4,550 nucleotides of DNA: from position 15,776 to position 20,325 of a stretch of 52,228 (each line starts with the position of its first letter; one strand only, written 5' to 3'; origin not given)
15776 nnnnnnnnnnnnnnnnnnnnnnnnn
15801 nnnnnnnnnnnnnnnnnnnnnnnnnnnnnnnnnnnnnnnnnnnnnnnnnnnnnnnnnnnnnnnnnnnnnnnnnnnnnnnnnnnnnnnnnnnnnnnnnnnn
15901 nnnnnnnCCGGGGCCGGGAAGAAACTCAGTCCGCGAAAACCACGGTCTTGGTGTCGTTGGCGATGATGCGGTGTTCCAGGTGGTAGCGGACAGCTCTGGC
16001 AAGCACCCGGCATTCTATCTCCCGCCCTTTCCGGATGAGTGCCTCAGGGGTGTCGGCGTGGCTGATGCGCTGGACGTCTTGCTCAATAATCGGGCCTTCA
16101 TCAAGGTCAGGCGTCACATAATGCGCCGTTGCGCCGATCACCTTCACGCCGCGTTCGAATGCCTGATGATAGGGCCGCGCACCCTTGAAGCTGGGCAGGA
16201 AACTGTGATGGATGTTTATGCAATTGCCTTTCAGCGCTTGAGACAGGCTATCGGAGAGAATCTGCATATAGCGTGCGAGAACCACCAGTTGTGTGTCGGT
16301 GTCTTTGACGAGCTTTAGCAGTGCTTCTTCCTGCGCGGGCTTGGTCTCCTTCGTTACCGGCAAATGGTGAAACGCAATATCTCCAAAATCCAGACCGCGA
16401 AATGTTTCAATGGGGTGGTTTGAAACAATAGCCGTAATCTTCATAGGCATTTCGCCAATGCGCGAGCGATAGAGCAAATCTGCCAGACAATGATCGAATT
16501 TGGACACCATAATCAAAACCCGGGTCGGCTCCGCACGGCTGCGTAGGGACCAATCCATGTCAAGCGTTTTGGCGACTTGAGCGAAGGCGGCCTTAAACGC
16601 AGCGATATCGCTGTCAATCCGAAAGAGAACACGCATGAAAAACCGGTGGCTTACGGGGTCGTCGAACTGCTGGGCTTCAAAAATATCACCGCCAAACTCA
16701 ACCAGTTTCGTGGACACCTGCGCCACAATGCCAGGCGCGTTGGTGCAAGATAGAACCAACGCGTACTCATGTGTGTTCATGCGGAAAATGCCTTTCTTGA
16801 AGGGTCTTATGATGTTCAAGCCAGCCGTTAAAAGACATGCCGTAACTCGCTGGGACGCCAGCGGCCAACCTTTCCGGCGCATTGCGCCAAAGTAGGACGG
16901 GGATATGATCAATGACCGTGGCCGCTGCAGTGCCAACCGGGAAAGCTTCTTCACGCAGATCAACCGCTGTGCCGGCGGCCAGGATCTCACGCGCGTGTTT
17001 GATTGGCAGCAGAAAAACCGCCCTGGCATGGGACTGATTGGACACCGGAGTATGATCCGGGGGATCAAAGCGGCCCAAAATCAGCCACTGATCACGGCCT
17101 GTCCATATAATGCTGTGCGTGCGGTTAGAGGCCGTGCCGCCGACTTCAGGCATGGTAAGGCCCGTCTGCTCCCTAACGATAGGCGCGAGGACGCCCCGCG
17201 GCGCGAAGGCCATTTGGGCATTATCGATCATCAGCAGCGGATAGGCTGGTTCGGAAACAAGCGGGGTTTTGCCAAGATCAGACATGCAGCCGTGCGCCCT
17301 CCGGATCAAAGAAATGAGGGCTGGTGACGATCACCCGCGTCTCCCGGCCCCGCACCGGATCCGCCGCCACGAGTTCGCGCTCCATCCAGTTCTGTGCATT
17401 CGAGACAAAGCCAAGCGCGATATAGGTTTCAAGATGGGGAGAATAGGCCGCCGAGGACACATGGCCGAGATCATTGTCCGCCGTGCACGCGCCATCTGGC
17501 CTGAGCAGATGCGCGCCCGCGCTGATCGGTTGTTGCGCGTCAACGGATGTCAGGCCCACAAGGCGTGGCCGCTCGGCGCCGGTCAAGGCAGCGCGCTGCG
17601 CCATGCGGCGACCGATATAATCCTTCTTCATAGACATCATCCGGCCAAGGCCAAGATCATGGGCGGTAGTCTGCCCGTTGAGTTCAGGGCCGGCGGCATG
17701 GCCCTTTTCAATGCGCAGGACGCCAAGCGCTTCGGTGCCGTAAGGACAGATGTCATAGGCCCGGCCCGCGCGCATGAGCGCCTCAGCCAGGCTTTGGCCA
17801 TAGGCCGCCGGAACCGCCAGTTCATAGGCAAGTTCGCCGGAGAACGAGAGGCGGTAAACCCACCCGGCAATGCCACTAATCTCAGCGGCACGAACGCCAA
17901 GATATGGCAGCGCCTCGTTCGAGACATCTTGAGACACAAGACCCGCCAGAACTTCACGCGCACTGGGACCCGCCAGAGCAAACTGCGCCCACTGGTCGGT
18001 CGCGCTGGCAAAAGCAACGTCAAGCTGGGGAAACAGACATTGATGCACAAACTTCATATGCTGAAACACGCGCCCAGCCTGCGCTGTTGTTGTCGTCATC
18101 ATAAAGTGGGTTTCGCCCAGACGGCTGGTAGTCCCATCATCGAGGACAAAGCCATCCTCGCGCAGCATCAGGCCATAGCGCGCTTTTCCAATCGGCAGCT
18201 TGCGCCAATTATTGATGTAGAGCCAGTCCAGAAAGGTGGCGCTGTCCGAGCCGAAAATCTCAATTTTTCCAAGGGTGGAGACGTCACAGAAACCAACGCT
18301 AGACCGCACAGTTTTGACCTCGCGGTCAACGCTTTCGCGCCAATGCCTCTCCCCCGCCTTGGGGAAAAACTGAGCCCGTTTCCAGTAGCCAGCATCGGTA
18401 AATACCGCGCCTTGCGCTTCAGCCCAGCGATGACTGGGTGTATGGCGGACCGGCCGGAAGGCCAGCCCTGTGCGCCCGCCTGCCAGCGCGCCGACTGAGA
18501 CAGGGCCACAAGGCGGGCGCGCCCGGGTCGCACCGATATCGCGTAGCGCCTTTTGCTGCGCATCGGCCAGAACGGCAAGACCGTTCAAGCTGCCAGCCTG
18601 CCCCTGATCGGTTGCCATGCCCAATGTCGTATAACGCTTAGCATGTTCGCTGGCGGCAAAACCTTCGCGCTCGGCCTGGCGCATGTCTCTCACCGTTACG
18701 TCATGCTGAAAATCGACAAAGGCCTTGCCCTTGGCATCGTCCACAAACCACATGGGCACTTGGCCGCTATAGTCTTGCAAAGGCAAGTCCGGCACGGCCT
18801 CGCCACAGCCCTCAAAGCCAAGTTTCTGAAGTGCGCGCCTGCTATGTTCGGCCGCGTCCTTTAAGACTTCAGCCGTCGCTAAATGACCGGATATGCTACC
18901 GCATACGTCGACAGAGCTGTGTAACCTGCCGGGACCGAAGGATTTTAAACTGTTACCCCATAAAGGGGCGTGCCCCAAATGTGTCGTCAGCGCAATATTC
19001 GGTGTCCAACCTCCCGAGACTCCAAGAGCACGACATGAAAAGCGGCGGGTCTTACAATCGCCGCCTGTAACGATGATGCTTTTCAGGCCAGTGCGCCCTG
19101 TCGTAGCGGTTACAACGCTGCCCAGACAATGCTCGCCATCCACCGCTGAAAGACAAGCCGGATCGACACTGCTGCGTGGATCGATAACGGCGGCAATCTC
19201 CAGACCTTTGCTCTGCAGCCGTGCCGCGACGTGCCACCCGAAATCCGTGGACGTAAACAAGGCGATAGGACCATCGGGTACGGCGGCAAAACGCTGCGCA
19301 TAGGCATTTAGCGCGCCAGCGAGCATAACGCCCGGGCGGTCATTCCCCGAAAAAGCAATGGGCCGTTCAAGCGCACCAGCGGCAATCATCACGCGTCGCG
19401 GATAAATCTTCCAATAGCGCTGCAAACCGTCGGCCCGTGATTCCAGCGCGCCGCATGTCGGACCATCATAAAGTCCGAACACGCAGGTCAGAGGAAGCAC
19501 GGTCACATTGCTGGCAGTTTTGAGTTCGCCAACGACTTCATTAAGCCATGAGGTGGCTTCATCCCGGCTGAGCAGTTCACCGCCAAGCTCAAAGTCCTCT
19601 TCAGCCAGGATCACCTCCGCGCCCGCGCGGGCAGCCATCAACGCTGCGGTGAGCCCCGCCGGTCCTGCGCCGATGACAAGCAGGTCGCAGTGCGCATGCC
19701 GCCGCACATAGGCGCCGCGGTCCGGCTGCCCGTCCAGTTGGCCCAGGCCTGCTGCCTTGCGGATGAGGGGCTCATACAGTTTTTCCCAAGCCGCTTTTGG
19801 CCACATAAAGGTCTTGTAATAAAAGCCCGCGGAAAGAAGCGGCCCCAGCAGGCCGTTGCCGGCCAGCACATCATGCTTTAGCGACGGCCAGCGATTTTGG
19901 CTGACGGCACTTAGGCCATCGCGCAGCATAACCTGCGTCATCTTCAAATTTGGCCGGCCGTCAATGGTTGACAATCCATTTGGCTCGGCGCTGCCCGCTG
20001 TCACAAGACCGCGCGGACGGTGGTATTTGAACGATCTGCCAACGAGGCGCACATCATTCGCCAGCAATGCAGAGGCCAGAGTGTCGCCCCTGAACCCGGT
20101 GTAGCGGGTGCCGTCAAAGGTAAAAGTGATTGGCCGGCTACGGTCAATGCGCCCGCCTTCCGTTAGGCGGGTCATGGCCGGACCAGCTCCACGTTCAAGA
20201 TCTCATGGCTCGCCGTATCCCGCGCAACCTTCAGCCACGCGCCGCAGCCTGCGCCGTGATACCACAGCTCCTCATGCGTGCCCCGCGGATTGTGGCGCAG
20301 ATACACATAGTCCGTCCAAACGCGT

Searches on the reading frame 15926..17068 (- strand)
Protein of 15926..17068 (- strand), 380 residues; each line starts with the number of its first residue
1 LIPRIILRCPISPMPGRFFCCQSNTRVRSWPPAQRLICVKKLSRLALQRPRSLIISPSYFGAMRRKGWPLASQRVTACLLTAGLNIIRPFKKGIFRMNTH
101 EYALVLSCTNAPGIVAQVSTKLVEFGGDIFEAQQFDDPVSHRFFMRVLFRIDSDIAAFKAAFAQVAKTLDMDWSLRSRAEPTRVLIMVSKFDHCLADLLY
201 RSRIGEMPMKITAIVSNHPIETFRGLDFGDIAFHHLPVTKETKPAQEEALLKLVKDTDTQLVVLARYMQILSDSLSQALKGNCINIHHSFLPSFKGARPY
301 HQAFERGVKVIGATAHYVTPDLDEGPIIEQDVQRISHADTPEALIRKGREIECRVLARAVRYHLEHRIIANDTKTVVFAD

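Call 27: search_protein_families(library=pfam, proteins=[window:15926-17068:-], max_evalue=0.00001)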
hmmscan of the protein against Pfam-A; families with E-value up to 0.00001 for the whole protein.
window:15926-17068:- (380 aa): 1 family
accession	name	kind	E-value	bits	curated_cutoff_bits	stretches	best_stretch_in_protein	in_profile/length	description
PF00551.24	Formyl_trans_N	-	2.1e-35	122.6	26.1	1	183-360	2-181/181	Formyl transferase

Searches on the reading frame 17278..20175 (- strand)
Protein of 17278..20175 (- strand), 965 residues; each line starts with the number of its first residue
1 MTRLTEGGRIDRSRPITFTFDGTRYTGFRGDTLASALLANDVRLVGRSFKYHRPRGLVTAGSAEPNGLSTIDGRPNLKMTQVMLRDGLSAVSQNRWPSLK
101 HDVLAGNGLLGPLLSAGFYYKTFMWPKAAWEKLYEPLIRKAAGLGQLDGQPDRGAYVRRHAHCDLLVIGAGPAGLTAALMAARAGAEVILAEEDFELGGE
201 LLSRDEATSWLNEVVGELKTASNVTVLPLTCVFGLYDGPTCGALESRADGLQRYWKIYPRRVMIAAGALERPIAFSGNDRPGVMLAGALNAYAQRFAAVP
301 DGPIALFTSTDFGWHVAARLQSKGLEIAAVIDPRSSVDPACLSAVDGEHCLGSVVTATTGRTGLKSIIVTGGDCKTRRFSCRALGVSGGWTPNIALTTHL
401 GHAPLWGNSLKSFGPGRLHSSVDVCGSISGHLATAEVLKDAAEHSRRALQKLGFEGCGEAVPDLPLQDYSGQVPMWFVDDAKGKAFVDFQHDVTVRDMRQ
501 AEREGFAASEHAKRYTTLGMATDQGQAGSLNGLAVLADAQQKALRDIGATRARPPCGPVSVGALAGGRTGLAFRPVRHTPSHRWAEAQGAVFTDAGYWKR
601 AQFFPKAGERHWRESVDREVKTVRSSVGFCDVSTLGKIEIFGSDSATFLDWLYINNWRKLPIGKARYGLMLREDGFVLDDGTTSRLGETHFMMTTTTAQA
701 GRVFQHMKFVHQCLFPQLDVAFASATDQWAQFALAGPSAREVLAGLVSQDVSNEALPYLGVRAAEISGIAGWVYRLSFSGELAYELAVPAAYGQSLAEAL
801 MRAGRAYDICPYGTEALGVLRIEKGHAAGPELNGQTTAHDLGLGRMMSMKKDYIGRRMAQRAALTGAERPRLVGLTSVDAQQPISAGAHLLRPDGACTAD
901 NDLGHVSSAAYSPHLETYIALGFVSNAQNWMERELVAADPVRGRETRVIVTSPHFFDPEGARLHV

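Call 27: search_protein_families(library=pfam, proteins=[window:17278-20175:-], max_evalue=0.00001)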
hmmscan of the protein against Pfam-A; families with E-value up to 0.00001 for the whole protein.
window:17278-20175:- (965 aa): 6 families
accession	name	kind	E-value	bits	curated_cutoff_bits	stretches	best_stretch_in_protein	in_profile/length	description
PF01571.26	GCV_T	-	5.1e-64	216.4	25.6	1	582-845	2-254/255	Aminomethyltransferase folate-binding domain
PF17806.6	SO_alpha_A3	-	1.1e-29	103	23.1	1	482-567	1-86/87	Sarcosine oxidase A3 domain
PF13510.11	Fer2_4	-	4.4e-25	88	22.8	1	14-94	2-81/82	2Fe-2S iron-sulfur cluster binding domain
PF08669.17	GCV_T_C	-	1.5e-10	41.2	25.9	1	871-957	2-80/80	Glycine cleavage T-protein C-terminal barrel domain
PF12831.13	FAD_oxidored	-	3.6e-09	36.8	27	1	164-201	1-38/416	FAD dependent oxidoreductase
PF00890.30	FAD_binding_2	-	2.2e-07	30.9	20.4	1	164-200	1-37/414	FAD binding domain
